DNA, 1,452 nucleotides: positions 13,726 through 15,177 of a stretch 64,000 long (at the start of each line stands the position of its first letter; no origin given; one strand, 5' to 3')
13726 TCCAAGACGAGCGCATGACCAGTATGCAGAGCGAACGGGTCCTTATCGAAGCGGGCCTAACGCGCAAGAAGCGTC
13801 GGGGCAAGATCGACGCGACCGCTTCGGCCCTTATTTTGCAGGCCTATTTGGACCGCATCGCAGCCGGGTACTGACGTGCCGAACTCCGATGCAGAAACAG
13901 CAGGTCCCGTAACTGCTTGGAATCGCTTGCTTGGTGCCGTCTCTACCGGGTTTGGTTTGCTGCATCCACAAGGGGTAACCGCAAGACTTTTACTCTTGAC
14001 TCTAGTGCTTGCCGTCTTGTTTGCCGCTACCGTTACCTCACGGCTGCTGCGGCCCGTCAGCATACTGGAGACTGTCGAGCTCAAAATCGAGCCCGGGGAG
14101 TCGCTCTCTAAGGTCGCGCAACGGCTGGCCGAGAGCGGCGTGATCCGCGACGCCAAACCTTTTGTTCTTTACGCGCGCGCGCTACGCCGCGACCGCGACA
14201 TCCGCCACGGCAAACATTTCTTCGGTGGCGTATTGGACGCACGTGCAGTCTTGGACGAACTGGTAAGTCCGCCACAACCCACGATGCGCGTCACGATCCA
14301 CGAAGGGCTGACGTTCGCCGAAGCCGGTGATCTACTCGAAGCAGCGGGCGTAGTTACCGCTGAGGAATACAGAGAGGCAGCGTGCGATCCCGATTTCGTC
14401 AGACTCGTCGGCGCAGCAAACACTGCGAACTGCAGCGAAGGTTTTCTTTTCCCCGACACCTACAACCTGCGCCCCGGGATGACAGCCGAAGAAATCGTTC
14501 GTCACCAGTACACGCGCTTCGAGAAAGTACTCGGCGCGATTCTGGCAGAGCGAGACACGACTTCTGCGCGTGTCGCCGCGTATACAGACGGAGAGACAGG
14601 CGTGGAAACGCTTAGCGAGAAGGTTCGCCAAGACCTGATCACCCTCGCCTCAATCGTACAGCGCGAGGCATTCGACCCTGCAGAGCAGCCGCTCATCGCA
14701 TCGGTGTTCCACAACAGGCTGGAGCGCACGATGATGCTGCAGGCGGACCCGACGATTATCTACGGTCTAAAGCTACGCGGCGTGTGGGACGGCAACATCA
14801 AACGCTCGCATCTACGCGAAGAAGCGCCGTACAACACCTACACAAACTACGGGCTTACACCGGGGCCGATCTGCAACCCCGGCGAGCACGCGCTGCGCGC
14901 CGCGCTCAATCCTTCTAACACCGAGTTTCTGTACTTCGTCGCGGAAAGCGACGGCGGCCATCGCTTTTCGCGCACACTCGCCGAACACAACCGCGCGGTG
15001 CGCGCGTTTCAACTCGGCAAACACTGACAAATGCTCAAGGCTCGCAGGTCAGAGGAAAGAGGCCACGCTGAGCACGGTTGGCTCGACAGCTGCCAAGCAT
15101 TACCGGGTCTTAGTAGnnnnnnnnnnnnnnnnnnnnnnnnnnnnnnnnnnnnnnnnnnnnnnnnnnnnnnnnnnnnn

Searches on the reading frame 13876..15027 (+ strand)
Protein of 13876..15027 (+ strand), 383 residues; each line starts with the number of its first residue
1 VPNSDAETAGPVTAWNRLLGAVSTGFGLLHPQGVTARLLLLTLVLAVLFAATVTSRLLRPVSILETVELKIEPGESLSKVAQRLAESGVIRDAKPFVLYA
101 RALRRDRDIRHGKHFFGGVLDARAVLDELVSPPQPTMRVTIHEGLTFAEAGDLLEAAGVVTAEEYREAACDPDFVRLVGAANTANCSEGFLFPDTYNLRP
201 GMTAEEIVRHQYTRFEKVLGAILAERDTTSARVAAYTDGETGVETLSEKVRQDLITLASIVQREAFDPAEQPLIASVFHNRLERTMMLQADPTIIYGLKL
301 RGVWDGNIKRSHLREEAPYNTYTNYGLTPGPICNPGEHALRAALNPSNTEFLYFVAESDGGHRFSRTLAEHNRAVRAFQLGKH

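Call 4: search_protein_families(library=pfam, proteins=[window:13876-15027:+], max_evalue=0.001)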
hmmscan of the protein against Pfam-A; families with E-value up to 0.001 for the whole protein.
window:13876-15027:+ (383 aa): 1 family
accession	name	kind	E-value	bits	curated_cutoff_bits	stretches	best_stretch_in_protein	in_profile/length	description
PF02618.21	YceG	-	4.5e-81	272.8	32.4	1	70-376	2-274/275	YceG-like family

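Call 12: find_related_loci(query=window:13876-15027:+, collection=genome_contigs, flank=7000)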
Query window:13876-15027:+ (383 aa) in genome_contigs; peptide patterns used: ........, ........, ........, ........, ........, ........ (x = any residue, [..] = any of these).
134 stretches matched a pattern; 60 encode a relative of the query (tblastn E <= 1e-3); 60 distinct loci.
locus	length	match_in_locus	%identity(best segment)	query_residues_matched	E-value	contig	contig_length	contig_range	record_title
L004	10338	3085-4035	39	46-382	3e-66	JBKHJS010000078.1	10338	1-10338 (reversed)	MAG: Desulfobacterales bacterium isolate D5M12_14 NODE_2981_length_10338_cov_36.915978, whole genome shotgun sequence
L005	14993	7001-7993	36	37-382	6e-62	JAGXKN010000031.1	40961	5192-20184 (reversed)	MAG: Desulfobacterales bacterium isolate GSL_GB14_8 NODE_150_length_40961_cov_9.47972, whole genome shotgun sequence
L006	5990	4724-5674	37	46-382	2e-61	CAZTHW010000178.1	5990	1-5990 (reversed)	MAG TPA_asm: uncultured Desulfobacteraceae bacterium isolate binchicken_co92_56 genome assembly, contig: NODE_3678_lengt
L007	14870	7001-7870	37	69-379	6e-61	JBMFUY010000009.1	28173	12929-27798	MAG: bacterium isolate KM4348-15 NODE_9_length_28173_cov_17.498825, whole genome shotgun sequence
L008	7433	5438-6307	37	69-380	2e-60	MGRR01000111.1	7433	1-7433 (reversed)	MAG: Deltaproteobacteria bacterium RIFCSPHIGHO2_12_FULL_43_9 rifcsphigho2_12_scaffold_56846, whole genome shotgun sequen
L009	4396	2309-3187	37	69-382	6e-59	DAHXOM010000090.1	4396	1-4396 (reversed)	MAG TPA_asm: bacterium isolate clean1809 k141_531168, whole genome shotgun sequence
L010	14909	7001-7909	37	71-380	1e-58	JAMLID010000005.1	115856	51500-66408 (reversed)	MAG: Oligoflexia bacterium isolate ACE_NR_PROT1 ACE_NR_PROT1_5, whole genome shotgun sequence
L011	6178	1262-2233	37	33-379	2e-58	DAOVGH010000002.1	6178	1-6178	MAG TPA_asm: Desulfobacterales bacterium isolate CSMAG_1130 CSMAG_1130_k141_3198044_length_6178_cov_7.4597, whole genome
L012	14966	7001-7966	35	38-379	2e-58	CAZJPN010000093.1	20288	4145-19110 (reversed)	MAG TPA_asm: uncultured Pseudomonadota bacterium isolate SRP271791_co1_55 genome assembly, contig: k141_417786, whole ge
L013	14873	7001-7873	37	69-379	7e-56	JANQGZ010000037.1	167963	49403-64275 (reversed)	MAG: SAR324 cluster bacterium isolate PL23b_bin.72 k99_1886585, whole genome shotgun sequence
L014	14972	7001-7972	35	34-382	6e-52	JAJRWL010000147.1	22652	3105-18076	MAG: Gammaproteobacteria bacterium isolate Dive96_bin2.191 k141_3482634, whole genome shotgun sequence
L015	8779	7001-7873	35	69-379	5e-51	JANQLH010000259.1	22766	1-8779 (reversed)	MAG: SAR324 cluster bacterium isolate PL25a_bin.53 k99_4738548, whole genome shotgun sequence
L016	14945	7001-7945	33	43-379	1e-50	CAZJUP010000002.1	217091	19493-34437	MAG TPA_asm: uncultured bacterium isolate SRP167671_co2_104 genome assembly, contig: NODE_33_length_217091_cov_114.41398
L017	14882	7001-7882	35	66-378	7e-51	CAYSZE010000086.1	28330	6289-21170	MAG TPA_asm: uncultured Oligoflexia bacterium isolate SRP135725_co2_645 genome assembly, contig: k141_1468825, whole gen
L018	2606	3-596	44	160-379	6e-51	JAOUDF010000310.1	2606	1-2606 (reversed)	MAG: Nitrospirota bacterium isolate 4_1_Jan_SF_Bin16 4_1_Jan_SF_Bin16_scaffold_25673_c1, whole genome shotgun sequence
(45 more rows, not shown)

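Call 14: find_homologous_proteins(query=window:13876-15027:+, max_evalue=1e-40)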
Query window:13876-15027:+ (383 aa): 3614 proteins with E <= 1e-40 among 8000 candidates; the best 120 are listed.
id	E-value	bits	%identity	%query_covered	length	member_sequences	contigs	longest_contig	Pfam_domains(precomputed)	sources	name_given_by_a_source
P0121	3.0e-222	755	100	89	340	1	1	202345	PF02618.22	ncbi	-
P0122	8.7e-118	412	58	89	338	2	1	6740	PF02618.22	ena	-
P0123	1.1e-96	342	61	69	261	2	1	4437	PF02618.22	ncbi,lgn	-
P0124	6.0e-96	340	52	84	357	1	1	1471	PF02618.22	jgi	jgi:UPF0755 protein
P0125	1.4e-95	339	48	89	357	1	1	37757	PF02618.22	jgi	jgi:UPF0755 protein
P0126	1.0e-94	336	49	88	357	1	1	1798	PF02618.22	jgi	-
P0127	5.0e-92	327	50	89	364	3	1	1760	PF02618.22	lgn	-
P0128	5.6e-92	327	50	83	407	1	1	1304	PF02618.22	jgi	jgi:UPF0755 protein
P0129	6.0e-92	327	49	87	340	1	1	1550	PF02618.22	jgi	jgi:UPF0755 protein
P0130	1.3e-91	325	50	86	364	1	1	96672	PF02618.22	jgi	jgi:UPF0755 protein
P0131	7.2e-91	323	51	83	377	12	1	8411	PF02618.22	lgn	-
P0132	1.0e-90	323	48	89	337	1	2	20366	PF02618.22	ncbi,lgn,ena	-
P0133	1.7e-90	322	51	83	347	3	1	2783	PF02618.22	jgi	jgi:UPF0755 protein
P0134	1.8e-90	322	48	88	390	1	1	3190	PF02618.22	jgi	jgi:UPF0755 protein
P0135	6.5e-90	320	49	87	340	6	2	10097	PF02618.22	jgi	-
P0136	8.2e-90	320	52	82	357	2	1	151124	PF02618.22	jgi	-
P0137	1.3e-89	319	51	88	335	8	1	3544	PF02618.22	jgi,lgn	jgi:UPF0755 protein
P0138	1.7e-89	318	50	83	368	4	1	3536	PF02618.22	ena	-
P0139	2.5e-89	318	49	87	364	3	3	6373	PF02618.22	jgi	jgi:UPF0755 protein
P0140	5.0e-89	317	49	88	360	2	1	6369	PF02618.22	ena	-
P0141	6.7e-89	317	49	83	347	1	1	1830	PF02618.22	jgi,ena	-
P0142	1.3e-88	316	50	85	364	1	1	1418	PF02618.22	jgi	jgi:UPF0755 protein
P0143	1.5e-88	315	48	87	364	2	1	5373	PF02618.22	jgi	jgi:UPF0755 protein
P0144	2.0e-88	315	49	87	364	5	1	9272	PF02618.22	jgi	jgi:UPF0755 protein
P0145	4.7e-88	314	47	91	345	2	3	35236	PF02618.22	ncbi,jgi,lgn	jgi:UPF0755 protein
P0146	8.3e-88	313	47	91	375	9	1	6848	PF02618.22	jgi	-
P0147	1.3e-87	312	46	89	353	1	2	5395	PF02618.22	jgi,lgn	jgi:UPF0755 protein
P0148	1.4e-87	312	48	89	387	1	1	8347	PF02618.22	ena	-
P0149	3.4e-87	311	49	87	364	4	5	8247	PF02618.22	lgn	-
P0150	5.2e-87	310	49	87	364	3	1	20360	PF02618.22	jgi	jgi:UPF0755 protein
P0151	6.1e-86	307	50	90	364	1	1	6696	PF02618.22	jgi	jgi:UPF0755 protein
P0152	1.0e-85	306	48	89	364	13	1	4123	PF02618.22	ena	-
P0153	1.2e-85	306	47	86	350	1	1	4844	PF02618.22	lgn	-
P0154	1.9e-85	305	48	88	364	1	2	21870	PF02618.22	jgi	jgi:UPF0755 protein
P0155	3.0e-85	305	43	90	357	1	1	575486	PF02618.22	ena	-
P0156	3.9e-85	304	47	89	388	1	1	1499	PF02618.22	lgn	-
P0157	5.1e-85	304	47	88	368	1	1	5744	PF02618.22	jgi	-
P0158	7.0e-85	303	47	88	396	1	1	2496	PF02618.22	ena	-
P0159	3.0e-84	301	47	83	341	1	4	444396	PF02618.22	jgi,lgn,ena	jgi:UPF0755 protein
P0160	1.1e-83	299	46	90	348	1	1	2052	PF02618.22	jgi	-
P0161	2.2e-83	298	48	83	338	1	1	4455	PF02618.22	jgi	-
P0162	3.6e-83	298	47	81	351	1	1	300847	PF02618.22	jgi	-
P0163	5.1e-83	297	47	83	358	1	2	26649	PF02618.22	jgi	-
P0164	5.6e-83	297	43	90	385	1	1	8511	PF02618.22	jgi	jgi:UPF0755 protein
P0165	6.5e-83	297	47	87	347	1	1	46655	PF02618.22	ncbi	ncbi:MAG: endolytic transglycosylase MltG [Candidatus Binatia bacterium]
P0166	1.8e-82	295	48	83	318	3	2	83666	PF02618.22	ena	-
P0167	2.8e-82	295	48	82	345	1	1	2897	PF02618.22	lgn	-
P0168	3.6e-82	294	47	85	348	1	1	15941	PF02618.22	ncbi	-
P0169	3.7e-82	294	45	86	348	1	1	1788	PF02618.22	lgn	-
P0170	6.1e-82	294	44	90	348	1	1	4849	PF02618.22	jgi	jgi:UPF0755 protein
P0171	7.1e-82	293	45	86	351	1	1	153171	PF02618.22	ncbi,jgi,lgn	ncbi:MAG TPA: endolytic transglycosylase MltG [Candidatus Binatia bacterium]|jgi:UPF0755 protein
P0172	1.4e-81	292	45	90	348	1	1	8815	PF02618.22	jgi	jgi:UPF0755 protein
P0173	1.4e-81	292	47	83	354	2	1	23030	PF02618.22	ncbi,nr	ncbi:MAG: endolytic transglycosylase MltG [Deltaproteobacteria bacterium]|nr:endolytic transglycosyl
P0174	1.4e-81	292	47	86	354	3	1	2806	PF02618.22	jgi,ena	-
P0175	1.6e-81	292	48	84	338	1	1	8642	PF02618.22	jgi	jgi:UPF0755 protein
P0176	2.4e-81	292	44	88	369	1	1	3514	PF02618.22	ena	-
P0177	2.9e-81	291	47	84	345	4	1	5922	PF02618.22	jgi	-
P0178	3.1e-81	291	44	92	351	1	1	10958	PF02618.22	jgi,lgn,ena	-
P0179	7.4e-81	290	46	85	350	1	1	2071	PF02618.22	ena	-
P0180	1.5e-80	289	47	81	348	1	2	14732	PF02618.22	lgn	-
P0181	5.3e-80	287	47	83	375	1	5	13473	PF02618.22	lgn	-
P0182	2.4e-79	285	45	82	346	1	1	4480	PF02618.22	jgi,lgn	jgi:UPF0755 protein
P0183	6.2e-79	284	47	82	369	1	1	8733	PF02618.22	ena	-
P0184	7.7e-79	283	47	81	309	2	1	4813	PF02618.22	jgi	jgi:UPF0755 protein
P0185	8.1e-79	283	45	90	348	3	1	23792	PF02618.22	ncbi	ncbi:MAG: endolytic transglycosylase MltG [Candidatus Binatia bacterium]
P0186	1.1e-78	283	44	90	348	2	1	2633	PF02618.22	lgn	-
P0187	1.3e-78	283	44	86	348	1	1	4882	PF02618.22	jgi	jgi:UPF0755 protein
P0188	3.7e-78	281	48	81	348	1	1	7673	PF02618.22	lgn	-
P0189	1.7e-77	279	47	82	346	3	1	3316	PF02618.22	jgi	-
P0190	2.9e-77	278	43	90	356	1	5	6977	PF02618.22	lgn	-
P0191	7.4e-77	277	45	84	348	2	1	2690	PF02618.22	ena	-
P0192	1.5e-76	276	43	84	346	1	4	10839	PF02618.22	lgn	-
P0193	1.2e-75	273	45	82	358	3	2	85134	PF02618.22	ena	-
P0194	1.4e-75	273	43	86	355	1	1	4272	PF02618.22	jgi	jgi:UPF0755 protein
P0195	2.7e-75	272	46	83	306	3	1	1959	PF02618.22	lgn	-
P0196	3.7e-75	271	45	82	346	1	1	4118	PF02618.22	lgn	-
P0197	6.6e-73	264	45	85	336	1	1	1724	PF02618.22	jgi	-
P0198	4.0e-65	238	43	90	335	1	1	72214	PF02618.22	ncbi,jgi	-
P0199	1.3e-64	237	40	90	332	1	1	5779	PF02618.22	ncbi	-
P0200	1.5e-64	236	41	83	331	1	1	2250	PF02618.22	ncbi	-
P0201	1.6e-64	236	39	90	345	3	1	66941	PF02618.22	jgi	-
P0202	5.2e-64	235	40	90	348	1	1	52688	PF02618.22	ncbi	-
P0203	5.4e-64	235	42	83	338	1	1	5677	PF02618.22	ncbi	-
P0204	5.6e-64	235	40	90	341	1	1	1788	PF02618.22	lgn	-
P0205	5.7e-64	235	39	89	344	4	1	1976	PF02618.22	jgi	jgi:UPF0755 protein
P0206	9.9e-64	234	42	83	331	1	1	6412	PF02618.22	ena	-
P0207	1.4e-63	233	43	80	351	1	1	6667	PF02618.22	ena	-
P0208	6.7e-63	231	51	62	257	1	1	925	PF02618.22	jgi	-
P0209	7.5e-63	231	41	80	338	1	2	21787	PF02618.22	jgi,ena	-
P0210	9.5e-63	231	39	90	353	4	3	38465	PF02618.22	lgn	-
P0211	1.0e-62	230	40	81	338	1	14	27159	PF02618.22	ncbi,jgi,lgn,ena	-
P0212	1.1e-62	230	40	82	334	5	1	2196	PF02618.22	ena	-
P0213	1.1e-62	230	39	90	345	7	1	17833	PF02618.22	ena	-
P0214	1.1e-62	230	41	83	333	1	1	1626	PF02618.22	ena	-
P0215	2.1e-62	229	40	90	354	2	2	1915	PF02618.22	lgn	-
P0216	2.9e-62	229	43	82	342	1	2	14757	PF02618.22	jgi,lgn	jgi:UPF0755 protein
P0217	3.0e-62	229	43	82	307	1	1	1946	PF02618.22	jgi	-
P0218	3.1e-62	229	41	81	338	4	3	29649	PF02618.22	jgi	-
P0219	3.2e-62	229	41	83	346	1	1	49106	PF02618.22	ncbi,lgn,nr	ncbi:MAG: endolytic transglycosylase MltG [Bdellovibrionaceae bacterium]|nr:endolytic transglycosyla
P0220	3.6e-62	229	41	81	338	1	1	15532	PF02618.22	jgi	-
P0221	4.7e-62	228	40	82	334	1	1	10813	PF02618.22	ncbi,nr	ncbi:MAG TPA: endolytic transglycosylase MltG [Candidatus Eisenbacteria bacterium]|nr:endolytic tran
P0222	5.2e-62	228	41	81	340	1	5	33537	PF02618.22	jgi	jgi:UPF0755 protein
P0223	5.2e-62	228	42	82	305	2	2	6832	PF02618.22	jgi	jgi:UPF0755 protein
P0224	5.5e-62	228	39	90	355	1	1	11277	PF02618.22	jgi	jgi:UPF0755 protein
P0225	8.2e-62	227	40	82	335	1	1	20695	PF02618.22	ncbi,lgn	-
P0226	8.2e-62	227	39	92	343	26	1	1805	PF02618.22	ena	-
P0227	8.3e-62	227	40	90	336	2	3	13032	PF02618.22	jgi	-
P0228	8.5e-62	227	38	90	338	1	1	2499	PF02618.22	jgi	jgi:UPF0755 protein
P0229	1.0e-61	227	41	81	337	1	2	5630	PF02618.22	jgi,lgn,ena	-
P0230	1.1e-61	227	40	90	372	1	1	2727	PF02618.22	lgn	-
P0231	1.6e-61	227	39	85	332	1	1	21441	PF02618.22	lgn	-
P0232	1.8e-61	226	43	82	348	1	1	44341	PF02618.22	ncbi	-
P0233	2.1e-61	226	41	90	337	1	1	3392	PF02618.22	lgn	-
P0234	2.1e-61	226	39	81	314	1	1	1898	PF02618.22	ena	-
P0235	2.2e-61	226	41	81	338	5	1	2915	PF02618.22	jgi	jgi:UPF0755 protein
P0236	2.6e-61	226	42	83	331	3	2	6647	PF02618.22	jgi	jgi:UPF0755 protein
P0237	2.6e-61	226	41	82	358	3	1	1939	PF02618.22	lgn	-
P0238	3.2e-61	226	40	90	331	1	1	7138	PF02618.22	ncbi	-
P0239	3.9e-61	225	41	82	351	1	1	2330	PF02618.22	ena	-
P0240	4.4e-61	225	41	81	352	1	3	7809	PF02618.22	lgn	-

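Call 15: find_encoding_contigs(protein=P0122, flank=7000, max_places=2)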
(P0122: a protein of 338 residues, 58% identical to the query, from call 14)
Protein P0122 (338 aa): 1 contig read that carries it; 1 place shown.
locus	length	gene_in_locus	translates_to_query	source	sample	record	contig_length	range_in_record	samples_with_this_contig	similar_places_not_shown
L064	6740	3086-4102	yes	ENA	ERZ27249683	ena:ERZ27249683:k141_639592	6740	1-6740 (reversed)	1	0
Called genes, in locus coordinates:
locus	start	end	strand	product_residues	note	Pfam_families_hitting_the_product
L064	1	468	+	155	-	?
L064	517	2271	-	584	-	PF19425:Csd3_N2, PF01551:Peptidase_M23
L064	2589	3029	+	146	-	PF03652:RuvX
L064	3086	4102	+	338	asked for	PF02618:YceG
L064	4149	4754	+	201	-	PF01726:LexA_DNA_bind, PF00717:Peptidase_S24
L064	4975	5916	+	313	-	PF04055:Radical_SAM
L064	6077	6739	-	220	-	?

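Call 16: find_encoding_contigs(protein=P0123, flank=7000, max_places=2)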
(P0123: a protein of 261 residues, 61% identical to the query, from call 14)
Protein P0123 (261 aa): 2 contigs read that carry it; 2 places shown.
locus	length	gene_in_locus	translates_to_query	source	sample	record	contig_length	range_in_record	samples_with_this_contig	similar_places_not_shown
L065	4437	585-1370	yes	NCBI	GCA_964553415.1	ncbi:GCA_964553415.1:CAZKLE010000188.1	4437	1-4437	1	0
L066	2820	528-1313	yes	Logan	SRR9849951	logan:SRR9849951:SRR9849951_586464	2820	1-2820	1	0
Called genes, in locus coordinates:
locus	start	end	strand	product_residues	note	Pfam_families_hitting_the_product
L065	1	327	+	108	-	?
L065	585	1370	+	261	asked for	PF02618:YceG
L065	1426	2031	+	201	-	PF01726:LexA_DNA_bind, PF00717:Peptidase_S24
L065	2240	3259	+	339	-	PF04055:Radical_SAM, PF06969:HemN_C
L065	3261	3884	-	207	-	PF13489:Methyltransf_23, PF01209:Ubie_methyltran, PF13847:Methyltransf_31, PF08241:Methyltransf_11, PF08242:Methyltransf_12, PF13649:Methyltransf_25, PF20922:Anamorsin_N (weak)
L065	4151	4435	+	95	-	?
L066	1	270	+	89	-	?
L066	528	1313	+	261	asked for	PF02618:YceG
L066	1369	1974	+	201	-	PF01726:LexA_DNA_bind, PF00717:Peptidase_S24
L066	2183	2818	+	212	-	?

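Call 17: find_encoding_contigs(protein=P0136, flank=7000, max_places=2)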
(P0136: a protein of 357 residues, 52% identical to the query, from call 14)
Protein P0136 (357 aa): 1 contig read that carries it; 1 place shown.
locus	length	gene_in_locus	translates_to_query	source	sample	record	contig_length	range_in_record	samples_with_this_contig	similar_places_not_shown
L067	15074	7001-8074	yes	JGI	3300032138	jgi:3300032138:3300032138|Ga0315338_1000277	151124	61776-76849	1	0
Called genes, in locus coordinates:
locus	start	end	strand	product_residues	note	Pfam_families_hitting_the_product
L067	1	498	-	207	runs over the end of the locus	PF02834:LigT_PEase, PF13563:2_5_RNA_ligase2 (weak)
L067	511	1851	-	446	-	PF00994:MoCF_biosynth, PF18146:CinA_KH, PF02464:CinA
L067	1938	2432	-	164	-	PF04608:PgpA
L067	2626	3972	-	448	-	-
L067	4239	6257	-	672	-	PF19425:Csd3_N2, PF01551:Peptidase_M23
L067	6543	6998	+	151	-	PF03652:RuvX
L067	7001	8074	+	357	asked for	PF02618:YceG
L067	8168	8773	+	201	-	PF01726:LexA_DNA_bind, PF00717:Peptidase_S24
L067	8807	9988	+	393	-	PF04055:Radical_SAM, PF06969:HemN_C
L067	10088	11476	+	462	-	PF00884:Sulfatase, PF01663:Phosphodiest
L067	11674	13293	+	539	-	PF16586:DUF5060, PF13204:Apiosidase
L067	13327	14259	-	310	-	PF00535:Glycos_transf_2, PF13641:Glyco_tranf_2_3, PF13632:Glyco_trans_2_3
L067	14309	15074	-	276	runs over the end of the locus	-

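Call 44: find_encoding_contigs(protein=P0171, flank=5000, max_places=1)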
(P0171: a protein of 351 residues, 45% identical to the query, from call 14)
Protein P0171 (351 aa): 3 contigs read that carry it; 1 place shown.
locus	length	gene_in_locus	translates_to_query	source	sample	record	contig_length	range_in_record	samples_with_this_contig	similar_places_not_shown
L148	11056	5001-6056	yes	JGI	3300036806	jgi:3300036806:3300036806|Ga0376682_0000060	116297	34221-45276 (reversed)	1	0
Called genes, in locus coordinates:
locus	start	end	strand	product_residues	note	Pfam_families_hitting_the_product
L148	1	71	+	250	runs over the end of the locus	PF07603:Lcl_C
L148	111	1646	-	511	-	-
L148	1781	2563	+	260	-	PF00459:Inositol_P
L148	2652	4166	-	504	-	PF19425:Csd3_N2, PF01551:Peptidase_M23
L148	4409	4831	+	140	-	PF03652:RuvX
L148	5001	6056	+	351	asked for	PF02618:YceG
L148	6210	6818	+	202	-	PF01726:LexA_DNA_bind, PF00717:Peptidase_S24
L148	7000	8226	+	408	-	PF04055:Radical_SAM, PF06969:HemN_C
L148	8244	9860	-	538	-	PF02321:OEP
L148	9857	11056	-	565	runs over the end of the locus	PF06609:TRI12, PF00083:Sugar_tr, PF07690:MFS_1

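Call 45: find_encoding_contigs(protein=P0125, flank=5000, max_places=1)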
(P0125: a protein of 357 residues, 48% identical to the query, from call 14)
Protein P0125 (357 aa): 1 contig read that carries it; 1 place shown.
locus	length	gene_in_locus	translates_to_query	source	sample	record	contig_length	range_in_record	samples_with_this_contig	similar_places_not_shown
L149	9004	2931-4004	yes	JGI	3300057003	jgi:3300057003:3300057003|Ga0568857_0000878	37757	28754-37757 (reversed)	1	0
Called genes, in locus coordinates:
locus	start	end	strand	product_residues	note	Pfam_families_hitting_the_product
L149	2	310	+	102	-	?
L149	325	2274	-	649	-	PF19425:Csd3_N2, PF01551:Peptidase_M23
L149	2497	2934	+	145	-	PF03652:RuvX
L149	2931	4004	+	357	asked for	PF02618:YceG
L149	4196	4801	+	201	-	PF01726:LexA_DNA_bind, PF00717:Peptidase_S24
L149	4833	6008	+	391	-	PF04055:Radical_SAM, PF06969:HemN_C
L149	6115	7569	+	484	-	PF00884:Sulfatase, PF01663:Phosphodiest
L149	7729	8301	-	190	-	PF00908:dTDP_sugar_isom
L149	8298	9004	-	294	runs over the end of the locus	PF00483:NTP_transferase, PF12804:NTP_transf_3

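Call 46: find_encoding_contigs(protein=P0130, flank=5000, max_places=1)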
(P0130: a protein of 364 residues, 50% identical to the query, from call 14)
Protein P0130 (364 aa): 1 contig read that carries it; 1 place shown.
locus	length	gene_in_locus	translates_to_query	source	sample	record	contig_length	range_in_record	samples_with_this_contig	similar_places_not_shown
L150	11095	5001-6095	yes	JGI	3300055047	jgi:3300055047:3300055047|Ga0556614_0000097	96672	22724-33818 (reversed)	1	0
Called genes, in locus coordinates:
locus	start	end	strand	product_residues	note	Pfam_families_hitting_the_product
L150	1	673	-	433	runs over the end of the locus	PF00994:MoCF_biosynth, PF18146:CinA_KH, PF02464:CinA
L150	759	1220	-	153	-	PF04608:PgpA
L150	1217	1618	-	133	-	-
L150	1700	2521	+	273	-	PF00459:Inositol_P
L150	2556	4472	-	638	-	PF19425:Csd3_N2, PF01551:Peptidase_M23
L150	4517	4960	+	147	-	PF03652:RuvX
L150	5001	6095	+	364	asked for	PF02618:YceG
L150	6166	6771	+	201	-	PF01726:LexA_DNA_bind, PF00717:Peptidase_S24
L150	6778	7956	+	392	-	PF04055:Radical_SAM, PF06969:HemN_C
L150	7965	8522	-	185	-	PF00908:dTDP_sugar_isom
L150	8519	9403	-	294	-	PF00483:NTP_transferase, PF12804:NTP_transf_3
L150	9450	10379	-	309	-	PF00535:Glycos_transf_2, PF13641:Glyco_tranf_2_3, PF13632:Glyco_trans_2_3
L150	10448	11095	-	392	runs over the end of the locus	PF13439:Glyco_transf_4, PF13579:Glyco_trans_4_4, PF00534:Glycos_transf_1, PF13692:Glyco_trans_1_4, PF13524:Glyco_trans_1_2 (weak), PF20706:GT4-conflict (weak)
